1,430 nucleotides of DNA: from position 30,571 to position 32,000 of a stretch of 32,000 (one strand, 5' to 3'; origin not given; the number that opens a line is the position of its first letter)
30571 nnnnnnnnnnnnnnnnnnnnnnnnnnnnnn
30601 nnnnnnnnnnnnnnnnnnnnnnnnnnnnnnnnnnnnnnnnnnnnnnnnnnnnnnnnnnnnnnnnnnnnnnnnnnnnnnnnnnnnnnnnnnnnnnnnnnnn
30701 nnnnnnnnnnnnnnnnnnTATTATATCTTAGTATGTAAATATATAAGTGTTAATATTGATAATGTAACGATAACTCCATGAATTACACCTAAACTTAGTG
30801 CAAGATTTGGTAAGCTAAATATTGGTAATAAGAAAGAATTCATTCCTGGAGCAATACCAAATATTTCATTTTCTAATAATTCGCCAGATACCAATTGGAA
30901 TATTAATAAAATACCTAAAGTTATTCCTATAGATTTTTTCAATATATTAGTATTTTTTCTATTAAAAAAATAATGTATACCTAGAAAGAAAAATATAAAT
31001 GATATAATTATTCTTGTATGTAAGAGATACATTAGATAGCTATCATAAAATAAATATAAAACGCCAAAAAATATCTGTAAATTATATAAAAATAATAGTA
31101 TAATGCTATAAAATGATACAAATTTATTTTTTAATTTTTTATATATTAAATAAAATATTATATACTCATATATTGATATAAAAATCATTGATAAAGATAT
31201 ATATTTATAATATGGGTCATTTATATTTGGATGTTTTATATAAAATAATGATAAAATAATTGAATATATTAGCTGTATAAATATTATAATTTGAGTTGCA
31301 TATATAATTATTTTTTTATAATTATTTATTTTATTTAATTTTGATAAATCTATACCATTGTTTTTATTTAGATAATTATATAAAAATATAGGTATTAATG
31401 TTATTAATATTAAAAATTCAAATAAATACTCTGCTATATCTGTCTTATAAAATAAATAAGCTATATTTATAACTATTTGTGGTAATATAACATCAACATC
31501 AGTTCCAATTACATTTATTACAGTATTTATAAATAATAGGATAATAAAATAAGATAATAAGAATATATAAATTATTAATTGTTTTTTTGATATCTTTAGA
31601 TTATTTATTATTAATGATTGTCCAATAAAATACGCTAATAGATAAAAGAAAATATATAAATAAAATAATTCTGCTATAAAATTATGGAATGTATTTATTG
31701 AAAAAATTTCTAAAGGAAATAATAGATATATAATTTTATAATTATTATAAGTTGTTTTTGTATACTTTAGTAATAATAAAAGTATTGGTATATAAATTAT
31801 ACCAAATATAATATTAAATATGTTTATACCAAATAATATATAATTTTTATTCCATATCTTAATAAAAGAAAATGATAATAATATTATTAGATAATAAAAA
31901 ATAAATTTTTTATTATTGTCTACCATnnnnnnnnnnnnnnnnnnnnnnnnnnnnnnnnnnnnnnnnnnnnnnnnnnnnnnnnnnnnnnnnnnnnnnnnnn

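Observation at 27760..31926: Four-gene cassette: two Cys-rich pilin-like proteins flanked by paralogous polytopic membrane proteins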

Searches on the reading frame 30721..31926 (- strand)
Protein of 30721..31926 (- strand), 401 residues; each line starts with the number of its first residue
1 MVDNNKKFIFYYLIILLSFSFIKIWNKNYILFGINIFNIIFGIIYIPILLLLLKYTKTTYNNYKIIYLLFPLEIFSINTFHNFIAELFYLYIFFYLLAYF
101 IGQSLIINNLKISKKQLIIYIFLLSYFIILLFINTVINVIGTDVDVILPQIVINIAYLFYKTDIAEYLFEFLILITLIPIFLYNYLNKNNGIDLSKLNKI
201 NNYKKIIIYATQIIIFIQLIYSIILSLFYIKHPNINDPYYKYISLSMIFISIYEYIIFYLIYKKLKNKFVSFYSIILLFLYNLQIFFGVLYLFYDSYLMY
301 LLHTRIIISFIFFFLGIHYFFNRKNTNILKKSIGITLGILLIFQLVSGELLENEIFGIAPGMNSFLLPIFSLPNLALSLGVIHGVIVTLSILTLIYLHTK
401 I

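Call 6: search_protein_families(library=pfam, proteins=[window:30721-31926:-], max_evalue=1)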
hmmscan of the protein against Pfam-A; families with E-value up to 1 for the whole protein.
window:30721-31926:- (401 aa): 0 families

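Call 7: search_protein_families(library=ncbifam, proteins=[window:30721-31926:-], max_evalue=1)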
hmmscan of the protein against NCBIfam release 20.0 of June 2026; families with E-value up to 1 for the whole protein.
window:30721-31926:- (401 aa): 0 families

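Call 10: find_encoding_contigs(protein=window:30721-31926:-, flank=10000, max_places=6)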
Protein window:30721-31926:- (401 aa): 2 contigs read that carry it; 1 place shown.
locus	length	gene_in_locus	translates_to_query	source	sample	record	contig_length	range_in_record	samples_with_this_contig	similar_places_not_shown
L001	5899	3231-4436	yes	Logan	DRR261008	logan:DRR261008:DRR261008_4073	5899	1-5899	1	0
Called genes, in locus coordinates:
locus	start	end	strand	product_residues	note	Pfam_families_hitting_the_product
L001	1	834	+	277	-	?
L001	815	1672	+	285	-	-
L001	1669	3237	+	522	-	-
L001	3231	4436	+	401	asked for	-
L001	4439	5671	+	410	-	-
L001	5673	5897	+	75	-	?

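Call 13: find_homologous_proteins(query=window:30721-31926:-, max_evalue=0.01)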
Query window:30721-31926:- (401 aa): 3 proteins with E <= 0.01 among 8000 candidates.
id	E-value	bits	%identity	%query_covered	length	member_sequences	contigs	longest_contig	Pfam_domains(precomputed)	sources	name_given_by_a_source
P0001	1.5e-231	787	100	100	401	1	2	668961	-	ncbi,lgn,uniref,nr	ncbi:hypothetical protein MJ1_0106 [Nanobdella aerobiophila]|uniref:Uncharacterized protein n=1 Tax=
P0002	7.5e-61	225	43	90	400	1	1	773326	-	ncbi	ncbi:hypothetical protein YN1_4370 [Nanoarchaeota archaeon]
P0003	1.5e-40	158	39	92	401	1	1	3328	-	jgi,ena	jgi:hypothetical protein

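Call 14: find_encoding_contigs(protein=P0002, flank=10000, max_places=4)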
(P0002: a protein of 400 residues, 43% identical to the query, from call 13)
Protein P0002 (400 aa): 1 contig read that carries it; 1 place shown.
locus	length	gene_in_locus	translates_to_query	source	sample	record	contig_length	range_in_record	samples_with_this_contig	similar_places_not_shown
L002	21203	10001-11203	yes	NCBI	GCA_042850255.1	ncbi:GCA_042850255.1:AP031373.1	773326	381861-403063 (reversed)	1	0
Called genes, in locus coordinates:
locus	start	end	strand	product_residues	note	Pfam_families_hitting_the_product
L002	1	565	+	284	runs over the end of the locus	PF02222:ATP-grasp, PF08443:RimK, PF02955:GSH-S_ATP (weak)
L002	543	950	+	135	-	PF04027:DUF371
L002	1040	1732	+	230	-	-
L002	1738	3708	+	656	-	-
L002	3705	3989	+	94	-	-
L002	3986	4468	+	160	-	-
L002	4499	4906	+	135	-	-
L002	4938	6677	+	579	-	PF00112:Peptidase_C1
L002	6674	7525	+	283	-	-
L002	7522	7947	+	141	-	-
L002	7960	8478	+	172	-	-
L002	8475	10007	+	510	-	-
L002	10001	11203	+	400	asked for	-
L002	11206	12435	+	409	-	-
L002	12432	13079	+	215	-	-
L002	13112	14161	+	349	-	-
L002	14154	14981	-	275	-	PF00491:Arginase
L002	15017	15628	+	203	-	PF03167:UDG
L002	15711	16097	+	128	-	-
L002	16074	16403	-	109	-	-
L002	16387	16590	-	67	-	PF01599:Ribosomal_S27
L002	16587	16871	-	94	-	PF01282:Ribosomal_S24e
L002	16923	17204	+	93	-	-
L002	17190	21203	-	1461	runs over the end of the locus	-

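Call 15: find_encoding_contigs(protein=P0003, flank=10000, max_places=4)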
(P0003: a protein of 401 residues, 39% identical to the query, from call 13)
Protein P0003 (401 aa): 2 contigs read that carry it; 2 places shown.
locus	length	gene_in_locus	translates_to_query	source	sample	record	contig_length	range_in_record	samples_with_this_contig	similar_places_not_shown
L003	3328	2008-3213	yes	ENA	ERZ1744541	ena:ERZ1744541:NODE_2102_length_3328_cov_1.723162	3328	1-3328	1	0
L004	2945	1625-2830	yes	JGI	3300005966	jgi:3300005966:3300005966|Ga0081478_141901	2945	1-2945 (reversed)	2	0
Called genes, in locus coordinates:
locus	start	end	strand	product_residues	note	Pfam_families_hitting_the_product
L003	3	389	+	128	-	?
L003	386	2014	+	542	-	-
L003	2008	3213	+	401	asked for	-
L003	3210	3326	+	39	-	?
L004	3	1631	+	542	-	?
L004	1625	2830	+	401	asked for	-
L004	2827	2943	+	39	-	?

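Call 27: find_related_loci(query=A3, collection=genome_contigs, flank=10000)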
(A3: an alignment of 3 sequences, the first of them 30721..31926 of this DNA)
Query A3 (401 aa) in genome_contigs; peptide patterns used: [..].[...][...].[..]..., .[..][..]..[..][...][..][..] (x = any residue, [..] = any of these).
599 stretches matched a pattern (row limit reached: there are more); 4 encode a relative of the query (tblastn E <= 1e-3); 4 distinct loci.
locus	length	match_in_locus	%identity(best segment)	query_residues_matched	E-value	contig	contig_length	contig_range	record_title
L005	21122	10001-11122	40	32-401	8e-38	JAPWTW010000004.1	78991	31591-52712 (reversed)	MAG: Candidatus Nanopusillus sp. isolate RSNS12 scaffold_46_c1, whole genome shotgun sequence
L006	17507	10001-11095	37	42-398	9e-36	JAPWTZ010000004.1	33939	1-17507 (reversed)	MAG: Candidatus Nanopusillus sp. isolate RSNS15 scaffold_219_c1, whole genome shotgun sequence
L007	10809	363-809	43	246-401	8e-30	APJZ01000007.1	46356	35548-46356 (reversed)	Candidatus Nanobsidianus stetteri Nst1_C7, whole genome shotgun sequence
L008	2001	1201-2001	37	32-288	6e-15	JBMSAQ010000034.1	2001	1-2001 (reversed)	MAG: Candidatus Nanopusillus sp. isolate Nanopusillus-CON-C-r01 Nanopusillus-CON-C-r01_k141_406466, whole genome shotgun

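Call 34: search_protein_families(library=pfam, proteins=[L002:986-1732:+, L002:1738-3708:+, L002:3705-3989:+, L002:3986-4468:+, L002:4499-4906:+, L002:4938-6677:+, L002:6674-7525:+, L002:7522-7947:+, L002:7960-8478:+, L002:8475-10007:+], max_evalue=5)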
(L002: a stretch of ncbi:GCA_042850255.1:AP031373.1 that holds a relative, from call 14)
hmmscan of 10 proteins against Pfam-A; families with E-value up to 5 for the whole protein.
L002:986-1732:+ (248 aa): 3 families
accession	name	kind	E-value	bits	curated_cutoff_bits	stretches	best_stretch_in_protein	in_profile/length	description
PF14899.11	DUF4492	-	0.11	12.9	27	1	10-51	18-60/63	Domain of unknown function (DUF4492)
PF19199.5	Phage_coatGP8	-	0.2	12.3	24.6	1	5-31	38-63/69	Phage major coat protein, Gp8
PF10104.14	Brr6_like_C_C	-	0.47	10.7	25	1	10-62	4-55/133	Di-sulfide bridge nucleocytoplasmic transport domain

L002:1738-3708:+ (656 aa): 0 families

L002:3705-3989:+ (94 aa): 0 families

L002:3986-4468:+ (160 aa): 0 families

L002:4499-4906:+ (135 aa): 1 family
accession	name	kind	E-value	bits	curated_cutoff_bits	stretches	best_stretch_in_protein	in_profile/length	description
PF01397.27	Terpene_synth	-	0.094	12.8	37.6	1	17-64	53-98/188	Terpene synthase, N-terminal domain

L002:4938-6677:+ (579 aa): 4 families
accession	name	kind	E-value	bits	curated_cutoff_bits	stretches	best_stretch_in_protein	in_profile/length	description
PF00112.29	Peptidase_C1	-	6.4e-18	66.1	20.7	1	304-500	12-192/220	Papain family cysteine protease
PF16166.10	TIC20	-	0.091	13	28.6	1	3-50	32-79/181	Chloroplast import apparatus Tic20-like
PF16403.11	Bact_surface_Ig-like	-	0.1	13.1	27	1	225-246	45-66/71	Bacterial surface protein, Ig-like domain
PF17963.7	Big_9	-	0.48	11.8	23.6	0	225-249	64-88/89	Bacterial Ig domain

L002:6674-7525:+ (283 aa): 3 families
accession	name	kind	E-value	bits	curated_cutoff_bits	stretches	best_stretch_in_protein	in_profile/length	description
PF12575.13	Pox_EPC_I2-L1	-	0.02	15.6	23.4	1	241-283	29-70/72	Poxvirus entry protein complex L1 and I2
PF07010.17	Endomucin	-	0.067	13.5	26.6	1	233-278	163-208/260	Endomucin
PF20040.4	DUF6442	-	1.2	9.9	25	0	5-39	34-68/102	Family of unknown function (DUF6442)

L002:7522-7947:+ (141 aa): 3 families
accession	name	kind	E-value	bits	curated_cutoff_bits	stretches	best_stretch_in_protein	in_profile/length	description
PF06523.16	DUF1106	-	0.017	15.6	27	1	24-82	10-72/91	Protein of unknown function (DUF1106)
PF14055.11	NVEALA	-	0.058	13.5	27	1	12-51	3-42/62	NVEALA protein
PF07250.17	Glyoxal_oxid_N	-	4.2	7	37.5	1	15-88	131-200/243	Glyoxal oxidase N-terminus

L002:7960-8478:+ (172 aa): 1 family
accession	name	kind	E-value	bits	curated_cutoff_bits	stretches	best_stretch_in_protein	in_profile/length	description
PF03891.20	DUF333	-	0.049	14.4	25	1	33-51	3-21/47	Domain of unknown function (DUF333)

L002:8475-10007:+ (510 aa): 0 families

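Call 35: search_protein_representatives(alignment_id=A2)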
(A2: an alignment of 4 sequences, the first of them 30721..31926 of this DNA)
Query: 4 sequences, 399 profile positions. Proteins with E-value up to 0.001 (for the whole library): 10; up to 1e-10: 10; up to 1e-30: 6. The best 10 are listed.
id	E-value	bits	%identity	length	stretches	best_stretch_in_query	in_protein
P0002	1.7e-165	567.4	-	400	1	1-397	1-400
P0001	9.7e-155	532.0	-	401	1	1-397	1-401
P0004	3.8e-138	477.3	-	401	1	1-398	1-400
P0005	2.4e-97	343.0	-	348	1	4-399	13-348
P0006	2.7e-44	168.3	-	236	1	166-398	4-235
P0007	2.2e-35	139.0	-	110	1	289-397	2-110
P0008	8.3e-30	120.6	-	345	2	168-399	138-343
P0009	4.1e-21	92.0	-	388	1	12-398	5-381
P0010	3.1e-17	79.2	-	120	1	100-205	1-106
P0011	5.5e-11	58.6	-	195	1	185-339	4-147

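Call 43: predict_structure(alignment_id=A4)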
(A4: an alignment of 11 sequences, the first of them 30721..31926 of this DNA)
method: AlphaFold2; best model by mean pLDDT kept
length: 401 residues; sequences in the alignment: 11
mean_pLDDT: 73.0   pTM: 0.73
mean pLDDT of the five models: 73.0, 72.6, 70.4, 65.9, 64.8
residues with pLDDT >= 90: 74; 70-90: 141; 50-70: 159; < 50: 27
segments of 3 or more residues with pLDDT < 50: 1-8, 23-26, 28-32
pLDDT, mean of each block of 10 residues (from residue 1): 46 54 49 59 71 61 64 57 64 75 67 62 62 61 58 65 51 51 53 74 88 94 90 75 90 96 90 90 91 77 82 88 85 89 86 72 64 82 92 94 88
secondary structure, 60 per line:
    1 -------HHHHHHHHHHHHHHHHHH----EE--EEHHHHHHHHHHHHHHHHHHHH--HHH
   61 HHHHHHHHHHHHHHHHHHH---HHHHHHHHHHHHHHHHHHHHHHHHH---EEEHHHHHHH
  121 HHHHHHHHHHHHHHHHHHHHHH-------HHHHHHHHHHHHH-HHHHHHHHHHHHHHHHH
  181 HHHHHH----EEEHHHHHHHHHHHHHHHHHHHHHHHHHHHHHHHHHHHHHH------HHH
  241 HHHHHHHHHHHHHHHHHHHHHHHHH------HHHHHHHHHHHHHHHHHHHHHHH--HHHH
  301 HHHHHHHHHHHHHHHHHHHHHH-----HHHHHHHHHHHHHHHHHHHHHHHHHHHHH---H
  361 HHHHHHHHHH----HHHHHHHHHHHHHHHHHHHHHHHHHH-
elements in order: H8-25 H36-55 H58-79 H83-107 E111-113 H114-142 H150-162 H164-186 E191-193 H194-231 H238-265 H272-294 H297-322 H328-356 H360-370 H375-400

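Call 47: fold_search(model_id=the predicted structure, library=pdb)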
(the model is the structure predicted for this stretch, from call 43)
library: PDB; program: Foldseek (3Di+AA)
matches with E <= 10: 227; with E <= 0.001: 0
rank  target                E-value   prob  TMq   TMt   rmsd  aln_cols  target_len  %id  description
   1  6eig_B                2.5e-01  0.92  0.24  0.34  12.8       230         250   11  Crystal structure of N24Q/C128T mutant of Channelrhodopsin 2 (released 2017-12-06)
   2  4xto_E                2.6e-01  0.72  0.21  0.27  15.3       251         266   12  Crystal structure of the light-driven sodium pump KR2 in the pentameric red form, pH 5.6 (released 2015-04-01)
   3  4xtn_D                2.6e-01  0.69  0.20  0.26  17.4       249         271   12  Crystal structure of the light-driven sodium pump KR2 in the pentameric red form, pH 4.9 (released 2015-04-01)
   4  6rf0_B                2.8e-01  0.69  0.19  0.25  19.3       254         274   12  Crystal structure of the light-driven sodium pump KR2 in the pentameric "dry" form (released 2019-04-24)
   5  9i6h_E                3.2e-01  0.80  0.21  0.27  15.1       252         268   12  Room temperature structure of KR2 rhodopsin in pentameric form at 95% relative humidity (released 2025-07-16)
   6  9i6i_E                3.5e-01  0.69  0.21  0.27  15.4       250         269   12  Room-temperature structure of KR2 rhodopsin in pentameric form at 85% relative humidity (released 2025-07-16)
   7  4xtn_B                4.0e-01  0.69  0.21  0.28  17.9       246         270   12  Crystal structure of the light-driven sodium pump KR2 in the pentameric red form, pH 4.9 (released 2015-04-01)
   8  7c86_A                4.1e-01  0.82  0.24  0.30  14.7       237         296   12  Time-resolved serial femtosecond crystallography reveals early structural changes in channelrhodopsin: Dark state stru (released 2021-04-07)
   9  4xtn_C                4.1e-01  0.66  0.21  0.28  17.3       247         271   11  Crystal structure of the light-driven sodium pump KR2 in the pentameric red form, pH 4.9 (released 2015-04-01)
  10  8rq5_A                4.3e-01  0.66  0.21  0.27  18.1       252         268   11  Cryo-EM structure of the light-driven sodium-pumping rhodopsin KR2 (released 2025-01-29)
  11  6xyt_B                4.7e-01  0.47  0.19  0.24  17.9       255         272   11  Crystal structure of the O-state of the light-driven sodium pump KR2 in the pentameric form, pH 8.0 (released 2020-02-12)
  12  6yt4_D                4.7e-01  0.44  0.16  0.21  19.8       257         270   13  Crystal structure of the N112A mutant of the light-driven sodium pump KR2 in the pentameric form, pH 8.0 (released 2020-06-17)
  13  9hfk_A                4.9e-01  0.77  0.21  0.31  18.8       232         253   13  Cryo-EM structure of the freshwater actinorhodopsin, Rhodoluna lacicola (RlActR) (released 2026-03-18)
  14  6yt4_A                4.9e-01  0.41  0.17  0.22  19.6       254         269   12  Crystal structure of the N112A mutant of the light-driven sodium pump KR2 in the pentameric form, pH 8.0 (released 2020-06-17)
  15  6yt4_C                5.1e-01  0.44  0.16  0.21  19.8       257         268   13  Crystal structure of the N112A mutant of the light-driven sodium pump KR2 in the pentameric form, pH 8.0 (released 2020-06-17)
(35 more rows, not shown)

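Call 49: find_homologous_proteins(query=L002:1738-3708:+, max_evalue=0.01)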
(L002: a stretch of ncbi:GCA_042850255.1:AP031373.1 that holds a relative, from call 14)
Query L002:1738-3708:+ (656 aa): 22 proteins with E <= 0.01 among 8000 candidates.
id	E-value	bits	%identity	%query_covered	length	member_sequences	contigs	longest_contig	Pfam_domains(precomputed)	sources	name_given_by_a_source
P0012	0.0e+0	1391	100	100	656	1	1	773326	-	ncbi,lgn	ncbi:hypothetical protein YN1_4460 [Nanoarchaeota archaeon]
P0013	0.0e+0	1252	86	100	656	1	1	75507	-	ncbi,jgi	ncbi:MAG: hypothetical protein ACP5GJ_01000 [Nanopusillaceae archaeon]|jgi:hypothetical protein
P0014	0.0e+0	1121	77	100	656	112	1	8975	-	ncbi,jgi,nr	ncbi:MAG: hypothetical protein GU343_02795 [Nanoarchaeota archaeon]|jgi:hypothetical protein|nr:hypo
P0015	0.0e+0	1062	74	100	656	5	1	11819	-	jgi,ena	-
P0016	0.0e+0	1054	72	100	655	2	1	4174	-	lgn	-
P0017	1.4e-287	973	75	87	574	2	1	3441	-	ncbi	ncbi:MAG: hypothetical protein ACPLX8_00315 [Nanopusillaceae archaeon]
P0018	5.0e-278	942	64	100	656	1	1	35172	-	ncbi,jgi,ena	-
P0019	1.9e-233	795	56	100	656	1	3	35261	-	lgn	-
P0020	9.6e-84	300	32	96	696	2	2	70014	-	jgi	jgi:hypothetical protein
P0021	1.4e-60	224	30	94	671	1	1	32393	-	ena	-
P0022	8.2e-59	218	25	95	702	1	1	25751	-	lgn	-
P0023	6.9e-58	215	28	94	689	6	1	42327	-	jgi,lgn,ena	-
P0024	8.5e-57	211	28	97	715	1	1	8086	-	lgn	-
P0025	1.4e-56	210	26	94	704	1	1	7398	-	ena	-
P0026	3.8e-56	209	28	93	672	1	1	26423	-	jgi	-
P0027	1.7e-55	207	29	92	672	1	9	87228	-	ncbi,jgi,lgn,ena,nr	ncbi:MAG: hypothetical protein J7J15_00285 [Candidatus Aenigmarchaeota archaeon]|nr:hypothetical pro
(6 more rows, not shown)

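Call 50: find_encoding_contigs(protein=P0019, flank=10000, max_places=3)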
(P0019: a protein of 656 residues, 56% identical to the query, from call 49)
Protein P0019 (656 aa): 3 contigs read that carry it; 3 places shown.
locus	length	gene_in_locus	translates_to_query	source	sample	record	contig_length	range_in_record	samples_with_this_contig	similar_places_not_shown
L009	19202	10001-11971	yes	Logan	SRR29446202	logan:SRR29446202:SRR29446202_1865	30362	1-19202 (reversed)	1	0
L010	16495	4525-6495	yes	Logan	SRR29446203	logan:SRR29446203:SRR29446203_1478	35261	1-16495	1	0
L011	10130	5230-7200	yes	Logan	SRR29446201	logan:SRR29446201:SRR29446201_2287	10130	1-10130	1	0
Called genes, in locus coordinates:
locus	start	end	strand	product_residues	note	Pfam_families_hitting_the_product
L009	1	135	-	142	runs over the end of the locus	PF00164:Ribosom_S12_S23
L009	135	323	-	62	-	PF01248:Ribosomal_L7Ae (weak)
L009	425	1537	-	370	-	PF04998:RNA_pol_Rpb1_5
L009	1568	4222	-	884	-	PF04997:RNA_pol_Rpb1_1, PF00623:RNA_pol_Rpb1_2, PF04983:RNA_pol_Rpb1_3, PF05000:RNA_pol_Rpb1_4, PF04998:RNA_pol_Rpb1_5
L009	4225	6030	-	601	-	PF04566:RNA_pol_Rpb2_4, PF04567:RNA_pol_Rpb2_5 (weak), PF00562:RNA_pol_Rpb2_6, PF04560:RNA_pol_Rpb2_7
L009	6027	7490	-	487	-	PF04563:RNA_pol_Rpb2_1, PF04561:RNA_pol_Rpb2_2, PF04565:RNA_pol_Rpb2_3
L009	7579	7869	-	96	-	PF01191:RNA_pol_Rpb5_C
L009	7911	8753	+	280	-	PF08443:RimK, PF02955:GSH-S_ATP (weak)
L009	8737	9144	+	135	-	PF04027:DUF371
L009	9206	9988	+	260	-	-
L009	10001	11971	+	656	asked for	-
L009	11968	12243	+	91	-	-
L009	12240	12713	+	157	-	-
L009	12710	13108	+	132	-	-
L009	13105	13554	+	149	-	-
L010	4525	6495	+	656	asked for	-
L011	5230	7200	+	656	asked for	-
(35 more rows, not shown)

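Call 51: find_encoding_contigs(protein=P0016, flank=10000, max_places=3)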
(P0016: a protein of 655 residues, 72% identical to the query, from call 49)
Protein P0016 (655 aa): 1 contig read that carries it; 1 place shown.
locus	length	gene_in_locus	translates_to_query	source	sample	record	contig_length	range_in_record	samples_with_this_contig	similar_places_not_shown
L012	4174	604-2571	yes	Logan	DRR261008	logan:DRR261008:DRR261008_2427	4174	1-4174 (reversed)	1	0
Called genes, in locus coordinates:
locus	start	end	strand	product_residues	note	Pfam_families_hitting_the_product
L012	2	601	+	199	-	?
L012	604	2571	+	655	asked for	-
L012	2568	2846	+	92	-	-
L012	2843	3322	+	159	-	-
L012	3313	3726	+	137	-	-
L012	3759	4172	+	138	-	?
